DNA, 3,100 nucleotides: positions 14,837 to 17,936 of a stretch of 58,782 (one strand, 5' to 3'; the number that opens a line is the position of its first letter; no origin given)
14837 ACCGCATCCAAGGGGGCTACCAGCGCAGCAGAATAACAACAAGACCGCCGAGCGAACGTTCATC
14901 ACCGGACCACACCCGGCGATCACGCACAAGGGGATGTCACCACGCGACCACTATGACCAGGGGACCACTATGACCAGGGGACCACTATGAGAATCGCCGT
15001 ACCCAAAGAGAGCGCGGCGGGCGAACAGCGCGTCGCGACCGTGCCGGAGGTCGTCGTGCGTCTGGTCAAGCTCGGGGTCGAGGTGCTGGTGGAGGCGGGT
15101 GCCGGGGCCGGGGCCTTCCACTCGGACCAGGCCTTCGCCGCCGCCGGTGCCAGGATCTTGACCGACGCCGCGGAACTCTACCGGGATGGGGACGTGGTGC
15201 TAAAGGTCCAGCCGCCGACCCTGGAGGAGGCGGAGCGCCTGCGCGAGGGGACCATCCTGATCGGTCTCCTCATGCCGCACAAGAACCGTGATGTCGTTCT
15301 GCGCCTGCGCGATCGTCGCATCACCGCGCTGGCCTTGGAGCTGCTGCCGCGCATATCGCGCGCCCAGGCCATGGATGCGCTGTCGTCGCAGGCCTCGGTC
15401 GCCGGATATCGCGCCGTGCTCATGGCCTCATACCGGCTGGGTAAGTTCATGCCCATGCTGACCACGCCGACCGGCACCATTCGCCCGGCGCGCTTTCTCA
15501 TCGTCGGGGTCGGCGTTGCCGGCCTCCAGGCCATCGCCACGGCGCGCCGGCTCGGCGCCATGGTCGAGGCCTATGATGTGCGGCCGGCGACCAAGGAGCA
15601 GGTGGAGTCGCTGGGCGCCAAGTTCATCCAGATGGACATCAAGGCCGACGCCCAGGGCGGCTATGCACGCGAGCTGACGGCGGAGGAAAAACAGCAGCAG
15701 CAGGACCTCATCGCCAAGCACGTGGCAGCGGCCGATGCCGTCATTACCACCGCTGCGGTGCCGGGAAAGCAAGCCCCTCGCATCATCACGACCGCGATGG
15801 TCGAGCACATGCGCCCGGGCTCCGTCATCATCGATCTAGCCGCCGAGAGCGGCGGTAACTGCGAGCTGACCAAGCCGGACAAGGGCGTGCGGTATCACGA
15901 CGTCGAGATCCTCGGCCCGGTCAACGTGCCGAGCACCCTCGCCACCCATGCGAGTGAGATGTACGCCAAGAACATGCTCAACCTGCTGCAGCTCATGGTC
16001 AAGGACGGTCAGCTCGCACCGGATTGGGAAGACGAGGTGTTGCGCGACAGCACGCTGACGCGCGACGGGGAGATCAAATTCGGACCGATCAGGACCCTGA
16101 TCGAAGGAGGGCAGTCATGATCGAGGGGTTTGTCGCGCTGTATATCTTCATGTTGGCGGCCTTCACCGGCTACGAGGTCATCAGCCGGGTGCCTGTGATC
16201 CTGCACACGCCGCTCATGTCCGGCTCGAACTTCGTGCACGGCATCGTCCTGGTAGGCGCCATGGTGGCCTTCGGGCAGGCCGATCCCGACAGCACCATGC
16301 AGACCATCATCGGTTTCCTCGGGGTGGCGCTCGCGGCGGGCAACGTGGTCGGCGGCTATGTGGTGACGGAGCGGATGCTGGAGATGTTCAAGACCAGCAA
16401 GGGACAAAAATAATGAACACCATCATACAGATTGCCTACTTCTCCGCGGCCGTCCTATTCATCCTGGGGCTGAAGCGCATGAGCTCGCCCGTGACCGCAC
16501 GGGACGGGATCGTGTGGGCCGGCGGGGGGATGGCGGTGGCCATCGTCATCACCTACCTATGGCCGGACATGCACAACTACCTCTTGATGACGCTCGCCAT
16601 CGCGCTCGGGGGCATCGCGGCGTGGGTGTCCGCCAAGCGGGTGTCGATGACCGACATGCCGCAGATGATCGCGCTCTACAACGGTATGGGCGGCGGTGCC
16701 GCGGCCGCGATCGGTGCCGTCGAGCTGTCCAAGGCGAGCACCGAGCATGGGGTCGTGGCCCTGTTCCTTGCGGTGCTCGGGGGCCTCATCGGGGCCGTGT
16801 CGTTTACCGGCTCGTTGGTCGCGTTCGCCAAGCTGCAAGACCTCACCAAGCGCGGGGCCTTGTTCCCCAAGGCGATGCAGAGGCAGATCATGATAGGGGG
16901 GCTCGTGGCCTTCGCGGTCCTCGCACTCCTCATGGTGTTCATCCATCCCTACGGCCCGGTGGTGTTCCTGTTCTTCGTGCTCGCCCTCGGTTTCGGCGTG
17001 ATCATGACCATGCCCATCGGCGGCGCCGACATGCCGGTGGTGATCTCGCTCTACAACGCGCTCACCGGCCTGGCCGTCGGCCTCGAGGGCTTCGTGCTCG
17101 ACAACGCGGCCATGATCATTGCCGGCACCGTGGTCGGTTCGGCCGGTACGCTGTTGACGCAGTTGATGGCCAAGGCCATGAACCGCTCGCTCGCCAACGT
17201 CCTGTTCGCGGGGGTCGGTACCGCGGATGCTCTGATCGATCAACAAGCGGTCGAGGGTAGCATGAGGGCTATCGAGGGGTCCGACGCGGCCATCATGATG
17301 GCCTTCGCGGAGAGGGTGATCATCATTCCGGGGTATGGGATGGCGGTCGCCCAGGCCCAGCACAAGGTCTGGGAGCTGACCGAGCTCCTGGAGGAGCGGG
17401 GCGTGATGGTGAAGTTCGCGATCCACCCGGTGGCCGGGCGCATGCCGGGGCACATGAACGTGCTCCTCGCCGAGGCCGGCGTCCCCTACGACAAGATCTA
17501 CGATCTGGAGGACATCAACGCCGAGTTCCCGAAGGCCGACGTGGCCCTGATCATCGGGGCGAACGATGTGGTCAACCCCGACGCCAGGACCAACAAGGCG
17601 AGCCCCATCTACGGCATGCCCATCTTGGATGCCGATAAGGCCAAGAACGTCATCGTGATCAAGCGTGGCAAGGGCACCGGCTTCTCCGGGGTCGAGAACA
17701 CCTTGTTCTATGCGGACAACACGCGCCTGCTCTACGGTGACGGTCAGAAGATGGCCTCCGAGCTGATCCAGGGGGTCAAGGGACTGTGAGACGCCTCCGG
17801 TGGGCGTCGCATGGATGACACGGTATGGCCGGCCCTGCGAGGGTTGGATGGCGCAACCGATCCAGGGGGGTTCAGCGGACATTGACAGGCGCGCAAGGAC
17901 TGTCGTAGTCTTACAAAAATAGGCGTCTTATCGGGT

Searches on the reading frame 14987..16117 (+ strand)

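Call 13: search_protein_families(library=pfam, proteins=[window:14987-16117:+], max_evalue=0.001)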
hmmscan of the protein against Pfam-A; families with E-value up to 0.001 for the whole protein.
window:14987-16117:+ (377 aa): 3 families
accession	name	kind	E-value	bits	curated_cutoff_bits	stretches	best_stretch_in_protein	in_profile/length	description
PF01262.27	AlaDh_PNT_C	-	1.2e-65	221.4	23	1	143-364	1-212/214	Alanine dehydrogenase/PNT, C-terminal domain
PF05222.21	AlaDh_PNT_N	-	3.6e-44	150.7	30.4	1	5-139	2-136/136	Alanine dehydrogenase/PNT, N-terminal domain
PF02826.25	2-Hacid_dh_C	-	2.4e-05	24.3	25.1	0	160-217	29-86/178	D-isomer specific 2-hydroxyacid dehydrogenase, NAD binding domain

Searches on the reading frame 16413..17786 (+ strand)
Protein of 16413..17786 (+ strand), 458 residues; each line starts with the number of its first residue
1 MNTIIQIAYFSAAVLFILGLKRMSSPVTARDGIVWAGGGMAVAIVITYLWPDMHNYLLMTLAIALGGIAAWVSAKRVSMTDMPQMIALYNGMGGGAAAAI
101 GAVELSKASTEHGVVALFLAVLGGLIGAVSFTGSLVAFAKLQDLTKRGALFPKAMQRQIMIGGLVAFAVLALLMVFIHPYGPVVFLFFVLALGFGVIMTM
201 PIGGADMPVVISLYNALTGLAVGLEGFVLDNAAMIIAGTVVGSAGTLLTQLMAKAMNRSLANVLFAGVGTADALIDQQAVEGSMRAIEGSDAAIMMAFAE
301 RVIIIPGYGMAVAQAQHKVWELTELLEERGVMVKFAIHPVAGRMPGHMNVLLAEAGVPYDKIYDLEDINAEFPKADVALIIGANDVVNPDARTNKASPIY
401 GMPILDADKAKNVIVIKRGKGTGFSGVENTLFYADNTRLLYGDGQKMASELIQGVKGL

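Call 13: search_protein_families(library=pfam, proteins=[window:16413-17786:+], max_evalue=0.001)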
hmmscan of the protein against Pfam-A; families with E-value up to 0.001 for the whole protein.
window:16413-17786:+ (458 aa): 1 family
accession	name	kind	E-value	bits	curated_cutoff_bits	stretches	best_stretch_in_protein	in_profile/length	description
PF02233.22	PNTB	-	4.5e-171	570.2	31.7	1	6-453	2-455/456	NAD(P) transhydrogenase beta subunit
